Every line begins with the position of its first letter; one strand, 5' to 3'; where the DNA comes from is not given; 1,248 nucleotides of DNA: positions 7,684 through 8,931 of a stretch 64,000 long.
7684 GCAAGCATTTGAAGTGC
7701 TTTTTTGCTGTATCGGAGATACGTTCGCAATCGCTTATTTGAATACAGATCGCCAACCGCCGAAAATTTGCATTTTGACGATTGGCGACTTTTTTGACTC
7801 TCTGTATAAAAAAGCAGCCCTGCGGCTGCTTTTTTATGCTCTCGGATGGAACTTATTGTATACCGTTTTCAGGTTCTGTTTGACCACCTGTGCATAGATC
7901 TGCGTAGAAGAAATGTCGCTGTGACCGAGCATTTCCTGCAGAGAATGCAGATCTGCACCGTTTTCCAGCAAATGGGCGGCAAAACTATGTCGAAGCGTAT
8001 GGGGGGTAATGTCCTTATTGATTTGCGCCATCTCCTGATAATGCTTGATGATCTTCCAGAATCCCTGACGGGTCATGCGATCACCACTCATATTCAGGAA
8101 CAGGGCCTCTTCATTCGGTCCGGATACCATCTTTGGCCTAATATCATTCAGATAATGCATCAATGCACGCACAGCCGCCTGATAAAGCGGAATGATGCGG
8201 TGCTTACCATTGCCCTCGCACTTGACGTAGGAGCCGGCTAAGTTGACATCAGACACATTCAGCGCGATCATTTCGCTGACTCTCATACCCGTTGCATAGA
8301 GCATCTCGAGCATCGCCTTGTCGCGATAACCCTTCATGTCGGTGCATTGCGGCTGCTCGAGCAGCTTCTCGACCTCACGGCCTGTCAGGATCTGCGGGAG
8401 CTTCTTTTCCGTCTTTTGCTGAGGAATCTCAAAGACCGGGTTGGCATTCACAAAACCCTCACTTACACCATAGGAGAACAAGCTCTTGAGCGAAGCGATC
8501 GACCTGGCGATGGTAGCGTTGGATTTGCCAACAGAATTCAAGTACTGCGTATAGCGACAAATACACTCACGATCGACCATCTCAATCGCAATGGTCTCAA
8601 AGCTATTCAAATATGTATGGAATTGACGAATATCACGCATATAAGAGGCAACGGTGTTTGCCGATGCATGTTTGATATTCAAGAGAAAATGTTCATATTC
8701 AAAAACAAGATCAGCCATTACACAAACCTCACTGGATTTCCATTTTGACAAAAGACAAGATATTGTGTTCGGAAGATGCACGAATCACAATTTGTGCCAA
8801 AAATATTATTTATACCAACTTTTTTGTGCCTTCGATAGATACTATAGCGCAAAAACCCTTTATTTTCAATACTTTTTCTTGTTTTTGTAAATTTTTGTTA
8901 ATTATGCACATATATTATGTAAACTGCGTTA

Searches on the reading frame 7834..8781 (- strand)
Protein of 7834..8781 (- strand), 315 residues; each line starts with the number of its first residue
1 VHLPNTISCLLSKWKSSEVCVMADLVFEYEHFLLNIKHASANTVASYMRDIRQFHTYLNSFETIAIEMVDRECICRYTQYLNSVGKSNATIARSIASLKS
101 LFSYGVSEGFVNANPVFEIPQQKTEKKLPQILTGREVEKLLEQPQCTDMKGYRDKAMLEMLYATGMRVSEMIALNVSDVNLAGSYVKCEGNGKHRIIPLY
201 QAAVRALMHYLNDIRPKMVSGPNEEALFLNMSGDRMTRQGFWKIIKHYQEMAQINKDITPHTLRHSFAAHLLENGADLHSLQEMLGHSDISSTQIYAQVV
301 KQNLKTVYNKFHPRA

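Call 18: search_protein_families(library=pfam, proteins=[window:7834-8781:-], max_evalue=0.001)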
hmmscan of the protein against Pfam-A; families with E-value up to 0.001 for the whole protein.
window:7834-8781:- (315 aa): 4 families
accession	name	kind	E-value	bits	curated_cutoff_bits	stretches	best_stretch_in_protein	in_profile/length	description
PF00589.27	Phage_integrase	-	3.6e-46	157.5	27.1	1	131-301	2-170/172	Phage integrase family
PF02899.23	Phage_int_SAM_1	-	6e-14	52.5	22.3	1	28-109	3-83/83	Phage integrase, N-terminal SAM-like domain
PF13102.12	Phage_int_SAM_5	-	2.6e-11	44.2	22.3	1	53-115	27-92/98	Phage integrase SAM-like domain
PF13495.12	Phage_int_SAM_4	-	0.00082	20.2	27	0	34-106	9-79/85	Phage integrase, N-terminal SAM-like domain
